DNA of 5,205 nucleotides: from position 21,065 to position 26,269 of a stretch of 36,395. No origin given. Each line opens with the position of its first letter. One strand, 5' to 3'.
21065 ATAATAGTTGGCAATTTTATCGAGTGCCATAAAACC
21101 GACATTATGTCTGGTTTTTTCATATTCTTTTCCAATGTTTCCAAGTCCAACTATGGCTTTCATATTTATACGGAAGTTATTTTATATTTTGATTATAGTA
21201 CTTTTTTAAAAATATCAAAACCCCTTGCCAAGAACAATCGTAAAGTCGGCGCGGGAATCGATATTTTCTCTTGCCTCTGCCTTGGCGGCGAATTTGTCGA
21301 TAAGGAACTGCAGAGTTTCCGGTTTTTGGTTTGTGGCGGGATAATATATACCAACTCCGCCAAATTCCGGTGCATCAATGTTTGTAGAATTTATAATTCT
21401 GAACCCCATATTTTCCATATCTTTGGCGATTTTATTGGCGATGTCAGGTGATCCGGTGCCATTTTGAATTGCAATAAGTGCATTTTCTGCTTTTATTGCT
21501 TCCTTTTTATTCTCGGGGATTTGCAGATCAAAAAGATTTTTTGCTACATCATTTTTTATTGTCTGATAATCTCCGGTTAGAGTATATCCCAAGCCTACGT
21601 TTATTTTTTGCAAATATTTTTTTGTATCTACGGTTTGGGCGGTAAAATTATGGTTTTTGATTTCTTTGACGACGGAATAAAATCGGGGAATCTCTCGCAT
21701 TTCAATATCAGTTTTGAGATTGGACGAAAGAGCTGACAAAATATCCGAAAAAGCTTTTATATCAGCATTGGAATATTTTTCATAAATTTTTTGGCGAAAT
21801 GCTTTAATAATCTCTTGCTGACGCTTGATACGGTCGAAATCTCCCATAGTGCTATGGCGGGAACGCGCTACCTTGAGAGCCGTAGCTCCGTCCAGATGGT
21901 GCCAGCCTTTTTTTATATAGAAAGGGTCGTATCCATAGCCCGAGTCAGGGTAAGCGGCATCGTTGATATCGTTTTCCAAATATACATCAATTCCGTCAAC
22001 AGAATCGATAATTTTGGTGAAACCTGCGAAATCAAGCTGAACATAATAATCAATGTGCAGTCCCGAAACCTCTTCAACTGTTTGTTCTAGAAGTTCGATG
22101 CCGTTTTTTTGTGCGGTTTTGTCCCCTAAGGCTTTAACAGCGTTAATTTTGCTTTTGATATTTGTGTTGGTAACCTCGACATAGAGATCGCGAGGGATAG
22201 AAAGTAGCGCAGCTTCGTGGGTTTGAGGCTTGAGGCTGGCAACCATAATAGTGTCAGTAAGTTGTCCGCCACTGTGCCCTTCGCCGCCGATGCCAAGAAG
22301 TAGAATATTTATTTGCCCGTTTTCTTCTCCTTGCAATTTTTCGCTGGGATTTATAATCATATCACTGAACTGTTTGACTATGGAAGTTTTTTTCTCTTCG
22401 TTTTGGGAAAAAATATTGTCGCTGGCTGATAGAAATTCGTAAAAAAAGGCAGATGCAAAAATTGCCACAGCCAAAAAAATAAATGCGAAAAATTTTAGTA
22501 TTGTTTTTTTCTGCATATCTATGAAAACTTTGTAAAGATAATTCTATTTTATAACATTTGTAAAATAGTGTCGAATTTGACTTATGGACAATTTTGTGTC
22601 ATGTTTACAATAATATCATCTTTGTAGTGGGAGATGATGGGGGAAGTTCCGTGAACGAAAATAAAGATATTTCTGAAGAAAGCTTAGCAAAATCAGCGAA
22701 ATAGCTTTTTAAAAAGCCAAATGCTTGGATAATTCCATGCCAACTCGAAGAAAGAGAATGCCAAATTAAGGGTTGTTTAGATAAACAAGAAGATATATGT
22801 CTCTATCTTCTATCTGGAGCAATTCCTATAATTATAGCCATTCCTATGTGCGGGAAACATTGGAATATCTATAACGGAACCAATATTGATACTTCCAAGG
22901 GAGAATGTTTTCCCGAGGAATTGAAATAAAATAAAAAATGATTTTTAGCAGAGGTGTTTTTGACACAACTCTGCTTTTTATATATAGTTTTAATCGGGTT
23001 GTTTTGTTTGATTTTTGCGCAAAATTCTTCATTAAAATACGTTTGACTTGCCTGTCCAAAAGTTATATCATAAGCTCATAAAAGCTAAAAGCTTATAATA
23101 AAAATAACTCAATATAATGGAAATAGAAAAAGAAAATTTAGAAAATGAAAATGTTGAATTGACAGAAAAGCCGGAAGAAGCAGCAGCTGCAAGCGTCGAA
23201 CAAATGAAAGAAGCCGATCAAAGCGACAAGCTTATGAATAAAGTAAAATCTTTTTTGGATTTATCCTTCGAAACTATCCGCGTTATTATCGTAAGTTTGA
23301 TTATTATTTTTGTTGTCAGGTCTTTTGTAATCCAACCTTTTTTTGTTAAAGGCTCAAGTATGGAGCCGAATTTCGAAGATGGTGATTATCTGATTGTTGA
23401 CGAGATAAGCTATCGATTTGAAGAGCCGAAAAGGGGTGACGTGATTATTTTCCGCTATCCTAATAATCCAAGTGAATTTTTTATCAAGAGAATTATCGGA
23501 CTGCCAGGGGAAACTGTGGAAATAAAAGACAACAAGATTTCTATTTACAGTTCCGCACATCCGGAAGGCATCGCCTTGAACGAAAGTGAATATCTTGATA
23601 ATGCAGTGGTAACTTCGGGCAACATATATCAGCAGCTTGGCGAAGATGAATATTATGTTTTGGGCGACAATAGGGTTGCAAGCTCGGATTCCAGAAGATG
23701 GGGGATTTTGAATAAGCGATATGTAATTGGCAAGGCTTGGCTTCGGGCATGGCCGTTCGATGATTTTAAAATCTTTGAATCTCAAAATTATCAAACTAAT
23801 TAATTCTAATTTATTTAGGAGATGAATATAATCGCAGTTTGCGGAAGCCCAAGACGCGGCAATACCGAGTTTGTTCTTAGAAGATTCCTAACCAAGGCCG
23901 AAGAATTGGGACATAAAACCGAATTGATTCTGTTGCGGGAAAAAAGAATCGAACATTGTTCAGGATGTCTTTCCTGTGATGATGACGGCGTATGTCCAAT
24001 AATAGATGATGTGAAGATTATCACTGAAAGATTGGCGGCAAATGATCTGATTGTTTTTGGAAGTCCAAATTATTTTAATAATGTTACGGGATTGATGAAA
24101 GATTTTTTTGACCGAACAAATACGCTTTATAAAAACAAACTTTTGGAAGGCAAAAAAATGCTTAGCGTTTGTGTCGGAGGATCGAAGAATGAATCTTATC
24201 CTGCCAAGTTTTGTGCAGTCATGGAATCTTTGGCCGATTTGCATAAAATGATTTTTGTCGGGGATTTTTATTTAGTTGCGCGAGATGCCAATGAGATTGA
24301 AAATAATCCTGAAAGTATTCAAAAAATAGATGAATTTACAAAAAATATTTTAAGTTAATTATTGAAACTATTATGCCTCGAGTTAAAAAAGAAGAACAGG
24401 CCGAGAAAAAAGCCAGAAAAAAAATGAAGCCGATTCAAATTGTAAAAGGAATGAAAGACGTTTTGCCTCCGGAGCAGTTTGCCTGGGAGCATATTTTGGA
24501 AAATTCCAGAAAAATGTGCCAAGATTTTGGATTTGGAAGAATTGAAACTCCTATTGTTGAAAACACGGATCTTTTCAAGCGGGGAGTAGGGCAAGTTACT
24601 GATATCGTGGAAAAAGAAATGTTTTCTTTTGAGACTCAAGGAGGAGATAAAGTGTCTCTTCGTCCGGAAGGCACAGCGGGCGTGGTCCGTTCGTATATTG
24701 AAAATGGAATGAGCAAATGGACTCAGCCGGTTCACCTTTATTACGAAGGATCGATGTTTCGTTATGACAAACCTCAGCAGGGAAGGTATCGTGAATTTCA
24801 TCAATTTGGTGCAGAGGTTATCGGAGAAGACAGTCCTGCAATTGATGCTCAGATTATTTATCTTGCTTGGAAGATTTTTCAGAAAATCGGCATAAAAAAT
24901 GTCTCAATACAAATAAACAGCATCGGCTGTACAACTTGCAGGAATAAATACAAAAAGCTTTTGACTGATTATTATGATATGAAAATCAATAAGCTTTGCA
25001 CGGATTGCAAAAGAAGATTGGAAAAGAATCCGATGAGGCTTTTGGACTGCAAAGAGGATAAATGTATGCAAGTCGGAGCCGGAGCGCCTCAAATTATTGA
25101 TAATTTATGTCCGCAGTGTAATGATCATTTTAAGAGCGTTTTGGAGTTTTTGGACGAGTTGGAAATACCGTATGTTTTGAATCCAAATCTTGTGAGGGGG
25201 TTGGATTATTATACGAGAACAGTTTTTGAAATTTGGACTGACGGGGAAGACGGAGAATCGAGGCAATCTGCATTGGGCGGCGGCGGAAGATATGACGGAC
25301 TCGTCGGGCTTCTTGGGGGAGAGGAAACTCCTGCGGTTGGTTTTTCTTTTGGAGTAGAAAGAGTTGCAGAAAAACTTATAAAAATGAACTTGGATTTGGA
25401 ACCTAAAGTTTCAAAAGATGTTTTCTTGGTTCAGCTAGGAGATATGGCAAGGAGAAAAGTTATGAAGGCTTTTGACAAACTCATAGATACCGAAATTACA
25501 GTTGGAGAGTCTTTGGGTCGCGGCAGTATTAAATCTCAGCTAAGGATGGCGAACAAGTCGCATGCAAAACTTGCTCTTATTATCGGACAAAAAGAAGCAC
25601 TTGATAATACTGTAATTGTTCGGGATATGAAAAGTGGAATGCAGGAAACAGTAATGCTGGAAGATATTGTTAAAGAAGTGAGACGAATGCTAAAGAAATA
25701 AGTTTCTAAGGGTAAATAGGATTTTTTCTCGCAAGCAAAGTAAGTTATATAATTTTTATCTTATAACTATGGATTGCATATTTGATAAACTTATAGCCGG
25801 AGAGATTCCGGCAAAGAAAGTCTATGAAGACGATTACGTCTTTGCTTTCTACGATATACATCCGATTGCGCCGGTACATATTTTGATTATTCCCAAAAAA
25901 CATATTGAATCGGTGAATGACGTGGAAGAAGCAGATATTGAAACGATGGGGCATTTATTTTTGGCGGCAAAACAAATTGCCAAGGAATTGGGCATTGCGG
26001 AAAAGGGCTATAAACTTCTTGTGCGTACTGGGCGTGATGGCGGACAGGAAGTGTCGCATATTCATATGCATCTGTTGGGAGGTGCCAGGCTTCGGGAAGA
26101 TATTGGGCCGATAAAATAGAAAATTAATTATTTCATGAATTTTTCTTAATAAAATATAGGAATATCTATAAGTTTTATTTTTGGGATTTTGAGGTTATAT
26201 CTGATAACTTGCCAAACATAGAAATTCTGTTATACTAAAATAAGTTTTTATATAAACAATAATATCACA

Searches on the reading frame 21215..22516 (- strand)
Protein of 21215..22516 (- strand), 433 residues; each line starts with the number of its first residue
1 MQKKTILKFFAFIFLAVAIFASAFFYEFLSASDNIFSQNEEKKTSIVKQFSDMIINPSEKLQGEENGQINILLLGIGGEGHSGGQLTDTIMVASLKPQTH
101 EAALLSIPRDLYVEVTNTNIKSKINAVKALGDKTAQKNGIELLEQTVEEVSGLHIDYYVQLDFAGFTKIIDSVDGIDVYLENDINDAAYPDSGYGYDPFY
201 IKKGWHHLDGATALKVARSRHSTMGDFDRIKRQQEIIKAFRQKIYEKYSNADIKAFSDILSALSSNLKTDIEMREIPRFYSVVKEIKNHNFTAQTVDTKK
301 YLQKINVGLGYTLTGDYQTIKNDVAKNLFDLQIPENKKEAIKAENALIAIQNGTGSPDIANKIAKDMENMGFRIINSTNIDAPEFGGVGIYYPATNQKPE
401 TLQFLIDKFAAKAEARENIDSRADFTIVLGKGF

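Call 13: search_protein_families(library=pfam, proteins=[window:21215-22516:-], max_evalue=0.0001)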
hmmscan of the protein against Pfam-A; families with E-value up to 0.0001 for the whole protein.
window:21215-22516:- (433 aa): 2 families
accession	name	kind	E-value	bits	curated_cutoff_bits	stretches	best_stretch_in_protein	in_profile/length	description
PF03816.19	LytR_cpsA_psr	-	3e-41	141.5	24.6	1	87-244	2-148/150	LytR_cpsA_psr family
PF13399.11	LytR_C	-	1.3e-07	32.9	22.2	1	348-433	4-86/86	LytR cell envelope-related transcriptional attenuator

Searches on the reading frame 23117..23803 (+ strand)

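Call 14: search_protein_families(library=pfam, proteins=[window:23117-23803:+], max_evalue=0.0001)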
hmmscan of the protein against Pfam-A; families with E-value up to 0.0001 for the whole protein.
window:23117-23803:+ (228 aa): 2 families
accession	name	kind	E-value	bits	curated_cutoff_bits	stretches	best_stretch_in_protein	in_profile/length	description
PF10502.14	Peptidase_S26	-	3.5e-45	154.4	22.9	1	52-212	3-168/168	Signal peptidase, peptidase S26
PF00717.28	Peptidase_S24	-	4.8e-08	33.1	23.3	1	76-136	39-91/116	Peptidase S24-like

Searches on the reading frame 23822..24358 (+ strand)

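Call 14: search_protein_families(library=pfam, proteins=[window:23822-24358:+], max_evalue=0.0001)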
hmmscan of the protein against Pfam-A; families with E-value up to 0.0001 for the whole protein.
window:23822-24358:+ (178 aa): 2 families
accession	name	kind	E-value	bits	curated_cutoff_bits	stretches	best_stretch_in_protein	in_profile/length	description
PF03358.20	FMN_red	-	1.5e-25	90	24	1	1-152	1-146/152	NADPH-dependent FMN reductase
PF02525.22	Flavodoxin_2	-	2.9e-12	47.1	27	1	1-142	1-160/198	Flavodoxin-like fold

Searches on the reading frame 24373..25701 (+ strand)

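Call 14: search_protein_families(library=pfam, proteins=[window:24373-25701:+], max_evalue=0.0001)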
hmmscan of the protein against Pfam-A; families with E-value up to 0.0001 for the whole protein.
window:24373-25701:+ (442 aa): 3 families
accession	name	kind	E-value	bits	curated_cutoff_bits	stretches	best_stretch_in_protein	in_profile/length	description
PF13393.11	tRNA-synt_His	-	1.4e-46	159.6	25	1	26-331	1-308/308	Histidyl-tRNA synthetase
PF00587.30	tRNA-synt_2b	-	6.2e-13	49.6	29.3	1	84-291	1-124/179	tRNA synthetase class II core domain (G, H, P, S and T)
PF03129.25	HGTP_anticodon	-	3.7e-10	40.3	21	1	350-438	2-93/94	Anticodon binding domain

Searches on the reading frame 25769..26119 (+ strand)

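Call 14: search_protein_families(library=pfam, proteins=[window:25769-26119:+], max_evalue=0.0001)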
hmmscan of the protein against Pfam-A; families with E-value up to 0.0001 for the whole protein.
window:25769-26119:+ (116 aa): 2 families
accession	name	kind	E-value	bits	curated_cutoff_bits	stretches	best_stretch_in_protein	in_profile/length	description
PF01230.28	HIT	-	4.1e-30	104.7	21.5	1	11-106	2-96/98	HIT domain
PF11969.13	DcpS_C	-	9.2e-23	81.3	24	1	3-104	2-101/114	Scavenger mRNA decapping enzyme C-term binding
